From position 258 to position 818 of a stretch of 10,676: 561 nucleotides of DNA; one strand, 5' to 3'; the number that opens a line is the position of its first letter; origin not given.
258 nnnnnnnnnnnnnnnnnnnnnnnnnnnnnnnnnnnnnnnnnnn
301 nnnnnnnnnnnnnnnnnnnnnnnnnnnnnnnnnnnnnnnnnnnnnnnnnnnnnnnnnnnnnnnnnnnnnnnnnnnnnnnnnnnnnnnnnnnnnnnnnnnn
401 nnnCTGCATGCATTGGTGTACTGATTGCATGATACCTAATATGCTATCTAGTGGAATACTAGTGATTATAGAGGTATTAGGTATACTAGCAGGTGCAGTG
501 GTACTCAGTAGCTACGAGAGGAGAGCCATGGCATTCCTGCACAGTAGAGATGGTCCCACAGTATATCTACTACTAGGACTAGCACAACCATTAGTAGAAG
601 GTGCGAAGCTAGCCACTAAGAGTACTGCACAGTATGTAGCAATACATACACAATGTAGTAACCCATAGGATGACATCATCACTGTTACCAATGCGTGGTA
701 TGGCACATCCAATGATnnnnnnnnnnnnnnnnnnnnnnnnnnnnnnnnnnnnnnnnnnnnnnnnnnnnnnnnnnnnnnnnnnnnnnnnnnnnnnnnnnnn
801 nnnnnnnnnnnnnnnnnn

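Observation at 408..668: A free-standing N-terminal piece of nad1: a gene fragment rather than a gene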

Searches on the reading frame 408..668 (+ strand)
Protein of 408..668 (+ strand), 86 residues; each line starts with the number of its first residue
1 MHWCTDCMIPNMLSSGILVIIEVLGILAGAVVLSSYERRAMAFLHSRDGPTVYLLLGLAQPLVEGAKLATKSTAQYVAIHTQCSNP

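Call 4: search_protein_families(library=pfam, proteins=[window:408-668:+, window:441-665:+], max_evalue=10)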
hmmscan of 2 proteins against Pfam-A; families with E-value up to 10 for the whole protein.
window:408-668:+ (86 aa): 1 family
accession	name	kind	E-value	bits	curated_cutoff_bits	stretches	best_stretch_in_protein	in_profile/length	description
PF00146.26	NADHdh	-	7.9e-07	29.1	27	1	22-73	6-57/298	NADH dehydrogenase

window:441-665:+ (75 aa): 1 family
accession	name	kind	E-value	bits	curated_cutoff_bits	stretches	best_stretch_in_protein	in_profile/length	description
PF00146.26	NADHdh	-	5.4e-07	29.7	27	1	11-62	6-57/298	NADH dehydrogenase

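Call 5: search_solved_structures(query=window:408-665:+, max_evalue=10, show_alignments=3)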
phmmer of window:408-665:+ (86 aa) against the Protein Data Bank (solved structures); distinct sequences matched with E-value up to 10: 31.
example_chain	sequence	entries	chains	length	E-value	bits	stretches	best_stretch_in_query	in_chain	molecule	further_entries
6x89_1M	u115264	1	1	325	1.1e-05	28.6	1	23-72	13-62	NU1M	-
8e73_1M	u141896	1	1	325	1.1e-05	28.6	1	23-72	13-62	Nad1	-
7aqq_H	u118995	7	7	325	2.6e-05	27.4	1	23-72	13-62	NADH-ubiquinone oxidoreductase chain 1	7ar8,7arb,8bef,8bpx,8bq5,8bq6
7a23_H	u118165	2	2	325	2.7e-05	27.3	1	23-72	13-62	Nad1m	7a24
7ar7_H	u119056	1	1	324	2.7e-05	27.3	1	23-72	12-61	NADH-ubiquinone oxidoreductase chain 1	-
7ar9_H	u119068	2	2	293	0.00073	22.8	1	18-72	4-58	ND1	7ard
8ud1_1H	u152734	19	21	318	0.0011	22.2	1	22-73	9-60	NADH-ubiquinone oxidoreductase chain 1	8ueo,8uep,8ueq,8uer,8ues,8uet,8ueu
8b9z_H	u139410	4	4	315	0.0015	21.8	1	20-73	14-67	NADH-ubiquinone oxidoreductase chain 1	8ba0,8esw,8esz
5gpn_e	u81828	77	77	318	0.0019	21.5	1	22-73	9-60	NADH-ubiquinone oxidoreductase chain 1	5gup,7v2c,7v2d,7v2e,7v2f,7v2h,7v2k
9f5x_Q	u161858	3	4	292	0.0037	20.5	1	17-72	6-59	NADH-ubiquinone oxidoreductase chain 1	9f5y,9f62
7wff_A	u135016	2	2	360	0.0051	20.1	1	21-72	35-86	NAD(P)H-quinone oxidoreductase subunit 1, chloroplastic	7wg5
5ldw_H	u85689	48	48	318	0.0056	20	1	19-72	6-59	NADH-ubiquinone oxidoreductase chain 1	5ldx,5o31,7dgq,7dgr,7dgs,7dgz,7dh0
9w2u_H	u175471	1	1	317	0.0062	19.8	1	19-72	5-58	NADH-ubiquinone oxidoreductase chain 1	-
9grx_A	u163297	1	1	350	0.0063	19.8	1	19-72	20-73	NAD(P)H-quinone oxidoreductase subunit 1, chloroplastic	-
5lc5_H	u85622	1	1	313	0.0066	19.7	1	19-72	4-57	NADH-ubiquinone oxidoreductase chain 1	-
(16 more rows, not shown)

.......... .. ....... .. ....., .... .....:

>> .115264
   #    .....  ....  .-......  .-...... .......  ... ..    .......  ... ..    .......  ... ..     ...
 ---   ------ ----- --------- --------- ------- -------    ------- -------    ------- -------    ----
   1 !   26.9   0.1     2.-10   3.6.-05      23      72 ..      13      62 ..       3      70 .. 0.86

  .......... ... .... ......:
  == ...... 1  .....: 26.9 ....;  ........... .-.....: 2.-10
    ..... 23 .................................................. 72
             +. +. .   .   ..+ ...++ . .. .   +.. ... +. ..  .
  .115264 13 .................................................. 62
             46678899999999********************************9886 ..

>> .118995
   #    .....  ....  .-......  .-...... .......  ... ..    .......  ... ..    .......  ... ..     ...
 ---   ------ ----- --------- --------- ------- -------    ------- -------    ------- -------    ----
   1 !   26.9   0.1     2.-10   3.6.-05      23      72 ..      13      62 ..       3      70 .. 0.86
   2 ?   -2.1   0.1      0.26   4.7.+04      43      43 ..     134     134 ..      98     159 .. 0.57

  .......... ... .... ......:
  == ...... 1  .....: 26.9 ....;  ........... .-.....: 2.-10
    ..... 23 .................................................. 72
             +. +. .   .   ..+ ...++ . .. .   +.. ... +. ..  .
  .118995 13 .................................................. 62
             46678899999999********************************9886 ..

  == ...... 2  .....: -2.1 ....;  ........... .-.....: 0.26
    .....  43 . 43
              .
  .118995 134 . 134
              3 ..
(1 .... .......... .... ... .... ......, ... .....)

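Call 6: search_protein_families(library=ncbifam, proteins=[window:408-668:+], max_evalue=10)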
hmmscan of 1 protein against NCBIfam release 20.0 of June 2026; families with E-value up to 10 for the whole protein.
window:408-668:+ (86 aa): 8 families
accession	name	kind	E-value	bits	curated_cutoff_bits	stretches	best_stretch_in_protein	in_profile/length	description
NF004741.0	PRK06076.1-2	equivalog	0.0003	20.1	305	1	17-73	23-81/337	NADH-quinone oxidoreductase subunit NuoH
NF004742.0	PRK06076.1-3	equivalog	0.001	18.3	531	1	19-76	29-85/356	NADH-quinone oxidoreductase subunit NuoH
NF004743.0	PRK06076.1-4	equivalog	0.0011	17.9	494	1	25-73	26-74/433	NADH-quinone oxidoreductase subunit NuoH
NF004744.0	PRK06076.1-5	equivalog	0.004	16.3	542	1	18-72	33-87/372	NADH-quinone oxidoreductase subunit NuoH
NF004745.0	PRK06076.1-6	equivalog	0.0057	15.9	450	1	12-72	15-72/341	NADH-quinone oxidoreductase subunit NuoH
NF012138.0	exosort_XrtR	exception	0.0072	16.5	150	1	12-63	100-150/160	exosortase R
NF004740.0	PRK06076.1-1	equivalog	0.018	14.6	399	1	3-71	3-70/325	NADH-quinone oxidoreductase subunit NuoH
NF040610.1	F420_dehyd_FpoH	exception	0.078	12.3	475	1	12-72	9-69/339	F420H2 dehydrogenase subunit FpoH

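Call 10: find_homologous_proteins(query=window:441-665:+, max_evalue=0.001)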
Query window:441-665:+ (75 aa): 2 proteins with E <= 0.001 among 3 candidates.
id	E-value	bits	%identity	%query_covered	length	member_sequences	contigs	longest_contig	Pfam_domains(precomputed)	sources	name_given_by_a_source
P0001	1.1e-15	74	56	96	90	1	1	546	PF00146.27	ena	-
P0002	1.2e-13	68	67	57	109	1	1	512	PF00146.27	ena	-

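Call 15: find_encoding_contigs(protein=window:408-665:+, flank=10000)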
Protein window:408-665:+ (86 aa): no gene with exactly this product is on record in the collection.

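Call 16: find_encoding_contigs(protein=P0001, flank=10000)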
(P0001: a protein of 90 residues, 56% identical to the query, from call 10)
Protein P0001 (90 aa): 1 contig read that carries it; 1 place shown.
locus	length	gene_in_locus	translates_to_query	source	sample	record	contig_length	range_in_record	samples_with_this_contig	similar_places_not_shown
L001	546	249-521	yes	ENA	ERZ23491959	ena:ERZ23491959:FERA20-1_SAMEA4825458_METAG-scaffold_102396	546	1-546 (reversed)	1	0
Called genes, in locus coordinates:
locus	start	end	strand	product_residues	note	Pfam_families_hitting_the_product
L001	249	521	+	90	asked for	PF00146:NADHdh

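Call 17: find_encoding_contigs(protein=P0002, flank=10000)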
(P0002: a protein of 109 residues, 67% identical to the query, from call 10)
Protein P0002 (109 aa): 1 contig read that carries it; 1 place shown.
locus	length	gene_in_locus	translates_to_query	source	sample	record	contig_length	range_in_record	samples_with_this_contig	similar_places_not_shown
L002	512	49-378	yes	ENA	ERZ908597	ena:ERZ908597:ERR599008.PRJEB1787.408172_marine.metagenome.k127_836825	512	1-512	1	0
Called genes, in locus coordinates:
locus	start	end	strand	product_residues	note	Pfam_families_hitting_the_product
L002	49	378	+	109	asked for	PF00146:NADHdh (weak)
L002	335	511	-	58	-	?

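Call 40: search_protein_representatives(protein=window:441-665:+)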
Query: 75 residues. Proteins with E-value up to 0.001 (for the whole library): 34; up to 1e-10: 22; up to 1e-30: 0. The best 34 are listed.
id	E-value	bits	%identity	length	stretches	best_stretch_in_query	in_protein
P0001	3.3e-16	74.4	57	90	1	4-71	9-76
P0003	9.6e-15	69.8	62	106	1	1-63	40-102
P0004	2.6e-14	68.4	58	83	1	1-64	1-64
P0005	3.2e-14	68.1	54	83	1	2-64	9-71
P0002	3.7e-14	67.9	58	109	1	3-64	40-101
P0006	5.5e-14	67.4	59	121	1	6-64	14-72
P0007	1.4e-13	66.1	49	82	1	2-72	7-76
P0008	2.2e-13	65.5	56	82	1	1-63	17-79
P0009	2.5e-13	65.3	55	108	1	3-66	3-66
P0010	3.2e-13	65.0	58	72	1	9-63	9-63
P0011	1.2e-12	63.1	56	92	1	7-65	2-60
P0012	1.4e-12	62.9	54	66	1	6-64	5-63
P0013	1.6e-12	62.8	60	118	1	6-62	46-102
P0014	2.6e-12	62.1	60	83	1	8-64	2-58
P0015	2.8e-12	62.0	51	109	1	6-66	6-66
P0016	2.9e-12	62.0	58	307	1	6-64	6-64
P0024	3.8e-10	55.3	63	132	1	16-64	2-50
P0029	8.4e-07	44.7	43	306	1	8-70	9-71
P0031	5.6e-04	35.8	45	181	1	8-62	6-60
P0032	6.4e-04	35.6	42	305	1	7-59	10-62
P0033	8.3e-04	35.3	43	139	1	8-63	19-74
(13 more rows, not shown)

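Call 42: list_cluster_members(proteins=[P0016, P0029, P0032, P0003, P0004, P0006, P0013, P0024, P0031, P0033])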
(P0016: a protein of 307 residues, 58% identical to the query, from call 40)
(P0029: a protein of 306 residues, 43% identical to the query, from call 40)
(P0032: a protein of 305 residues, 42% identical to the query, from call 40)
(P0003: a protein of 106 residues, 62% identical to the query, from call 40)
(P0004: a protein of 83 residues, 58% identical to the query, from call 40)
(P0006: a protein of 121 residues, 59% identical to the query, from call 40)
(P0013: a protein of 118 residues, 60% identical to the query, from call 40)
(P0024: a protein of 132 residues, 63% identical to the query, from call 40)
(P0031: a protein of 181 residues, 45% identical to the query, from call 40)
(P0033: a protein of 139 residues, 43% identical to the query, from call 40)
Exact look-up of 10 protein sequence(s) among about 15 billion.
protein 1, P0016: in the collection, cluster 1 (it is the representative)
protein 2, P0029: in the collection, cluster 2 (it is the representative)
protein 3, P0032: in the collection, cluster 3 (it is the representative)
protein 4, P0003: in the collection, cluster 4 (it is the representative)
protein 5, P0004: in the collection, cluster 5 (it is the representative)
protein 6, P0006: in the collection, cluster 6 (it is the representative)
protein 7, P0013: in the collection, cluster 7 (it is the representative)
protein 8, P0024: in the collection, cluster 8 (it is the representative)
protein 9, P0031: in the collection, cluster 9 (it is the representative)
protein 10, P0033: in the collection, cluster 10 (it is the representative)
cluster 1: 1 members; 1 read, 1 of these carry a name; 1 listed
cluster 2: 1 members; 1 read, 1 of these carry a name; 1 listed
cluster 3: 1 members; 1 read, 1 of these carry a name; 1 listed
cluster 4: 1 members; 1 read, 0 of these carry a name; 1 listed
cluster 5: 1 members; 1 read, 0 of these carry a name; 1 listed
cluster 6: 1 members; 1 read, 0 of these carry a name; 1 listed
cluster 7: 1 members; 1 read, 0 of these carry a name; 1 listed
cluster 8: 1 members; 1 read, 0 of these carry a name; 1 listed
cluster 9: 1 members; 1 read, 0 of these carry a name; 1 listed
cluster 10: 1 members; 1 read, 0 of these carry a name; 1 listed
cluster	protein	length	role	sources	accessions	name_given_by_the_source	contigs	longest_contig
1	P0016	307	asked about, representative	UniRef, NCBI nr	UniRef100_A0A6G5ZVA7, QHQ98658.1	NADH-ubiquinone oxidoreductase chain 1 n=1 Tax=Diplonema japonicum TaxID=2508216 ... | NADH dehydrogenase subunit 1 [Diplonema japonicum]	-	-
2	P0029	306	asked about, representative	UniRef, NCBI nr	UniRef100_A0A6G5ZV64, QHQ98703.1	NADH-ubiquinone oxidoreductase chain 1 n=1 Tax=Sulcionema specki TaxID=2016126 ... | NADH dehydrogenase subunit 1 [Sulcionema specki]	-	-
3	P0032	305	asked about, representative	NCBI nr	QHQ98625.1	NADH dehydrogenase subunit 1 [Namystynia karyoxenos]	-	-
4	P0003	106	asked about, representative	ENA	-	-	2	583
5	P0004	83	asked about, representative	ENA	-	-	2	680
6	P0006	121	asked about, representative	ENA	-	-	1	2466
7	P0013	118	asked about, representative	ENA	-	-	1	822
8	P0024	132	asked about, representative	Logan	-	-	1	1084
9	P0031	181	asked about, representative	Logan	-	-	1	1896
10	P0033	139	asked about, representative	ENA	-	-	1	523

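Call 43: find_homologous_proteins(query=P0016, max_evalue=0.00001)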
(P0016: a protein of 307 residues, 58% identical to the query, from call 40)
Query P0016 (307 aa): 16 proteins with E <= 0.00001 among 8000 candidates.
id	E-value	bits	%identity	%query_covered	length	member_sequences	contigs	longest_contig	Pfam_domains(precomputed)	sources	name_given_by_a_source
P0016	5.9e-183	625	100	100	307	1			PF00146.27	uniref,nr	uniref:NADH-ubiquinone oxidoreductase chain 1 n=1 Tax=Diplonema japonicum TaxID=2508216 RepID=A0A6G5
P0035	1.5e-81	292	49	100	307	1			PF00146.27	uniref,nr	uniref:NADH-ubiquinone oxidoreductase chain 1 n=1 Tax=Diplonema ambulator TaxID=182243 RepID=A0A2D2A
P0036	1.5e-62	230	47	88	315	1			PF00146.27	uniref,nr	uniref:NADH-ubiquinone oxidoreductase chain 1 n=1 Tax=Diplonema papillatum TaxID=91374 RepID=A0A1L6C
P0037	9.4e-47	178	39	88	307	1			PF00146.27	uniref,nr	uniref:NADH-ubiquinone oxidoreductase chain 1 n=1 Tax=Rhynchopus euleeides TaxID=630703 RepID=A0A2D2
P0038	1.9e-30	124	43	60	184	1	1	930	PF00146.27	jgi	-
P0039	5.2e-25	107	42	52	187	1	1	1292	PF00146.27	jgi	-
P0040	3.3e-11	61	75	14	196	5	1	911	PF00037.33,PF00115.26,PF00146.27,PF13484.12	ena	-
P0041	1.1e-8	53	26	73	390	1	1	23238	PF00146.27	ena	-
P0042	3.1e-8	52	25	67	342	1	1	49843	PF00146.27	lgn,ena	-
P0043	9.4e-8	50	27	76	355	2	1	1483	PF00146.27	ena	-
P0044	6.8e-7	47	27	71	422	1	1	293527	PF00146.27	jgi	-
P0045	1.3e-6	46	24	63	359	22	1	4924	PF00146.27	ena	-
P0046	3.6e-6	45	25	68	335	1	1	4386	PF00146.27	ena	-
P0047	5.9e-6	44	22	63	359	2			PF00146.27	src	-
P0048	7.4e-6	44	24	70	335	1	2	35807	PF00146.27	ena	-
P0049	8.2e-6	44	24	73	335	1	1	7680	PF00146.27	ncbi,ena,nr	ncbi:MAG TPA: NADH-quinone oxidoreductase subunit NuoH [Gaiellaceae bacterium]|nr:NADH-quinone oxido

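Call 52: find_homologous_proteins(query=P0037, max_evalue=0.00001)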
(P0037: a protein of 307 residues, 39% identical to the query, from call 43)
Query P0037 (307 aa): 2 proteins with E <= 0.00001 among 6848 candidates.
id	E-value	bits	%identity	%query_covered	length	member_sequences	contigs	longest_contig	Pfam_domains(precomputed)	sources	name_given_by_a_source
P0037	7.8e-191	651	100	100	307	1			PF00146.27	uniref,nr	uniref:NADH-ubiquinone oxidoreductase chain 1 n=1 Tax=Rhynchopus euleeides TaxID=630703 RepID=A0A2D2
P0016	1.9e-46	177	39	88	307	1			PF00146.27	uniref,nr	uniref:NADH-ubiquinone oxidoreductase chain 1 n=1 Tax=Diplonema japonicum TaxID=2508216 RepID=A0A6G5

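Call 57: find_encoding_contigs(protein=P0006, flank=5000, max_places=3)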
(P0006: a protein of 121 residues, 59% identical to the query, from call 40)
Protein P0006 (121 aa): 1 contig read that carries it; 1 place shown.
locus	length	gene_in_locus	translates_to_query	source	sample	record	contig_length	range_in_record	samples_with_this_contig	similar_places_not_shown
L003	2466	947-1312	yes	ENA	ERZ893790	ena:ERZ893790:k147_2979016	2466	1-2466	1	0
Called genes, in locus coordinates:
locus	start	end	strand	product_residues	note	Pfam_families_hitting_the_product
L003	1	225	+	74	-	?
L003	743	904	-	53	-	-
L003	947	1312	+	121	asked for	PF00146:NADHdh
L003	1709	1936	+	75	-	-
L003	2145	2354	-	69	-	-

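Call 58: find_encoding_contigs(protein=P0004, flank=5000, max_places=3)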
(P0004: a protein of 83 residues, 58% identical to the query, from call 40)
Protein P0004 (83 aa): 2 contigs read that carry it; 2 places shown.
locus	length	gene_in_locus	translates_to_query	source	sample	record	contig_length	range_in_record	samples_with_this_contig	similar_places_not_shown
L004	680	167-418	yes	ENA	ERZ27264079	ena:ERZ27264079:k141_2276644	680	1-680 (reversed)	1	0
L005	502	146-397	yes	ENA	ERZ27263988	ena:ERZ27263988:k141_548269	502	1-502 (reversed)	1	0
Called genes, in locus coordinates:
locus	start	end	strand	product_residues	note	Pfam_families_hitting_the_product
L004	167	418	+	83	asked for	PF00146:NADHdh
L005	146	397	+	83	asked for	PF00146:NADHdh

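Call 59: find_encoding_contigs(protein=P0031, flank=5000, max_places=3)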
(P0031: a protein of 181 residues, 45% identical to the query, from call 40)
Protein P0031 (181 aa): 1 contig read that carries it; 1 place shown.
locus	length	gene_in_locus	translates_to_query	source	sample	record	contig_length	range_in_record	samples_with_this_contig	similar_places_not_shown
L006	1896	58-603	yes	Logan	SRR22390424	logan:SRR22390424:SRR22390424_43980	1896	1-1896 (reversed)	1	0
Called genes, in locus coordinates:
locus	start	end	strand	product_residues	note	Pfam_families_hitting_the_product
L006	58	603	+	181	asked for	PF00146:NADHdh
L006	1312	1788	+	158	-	-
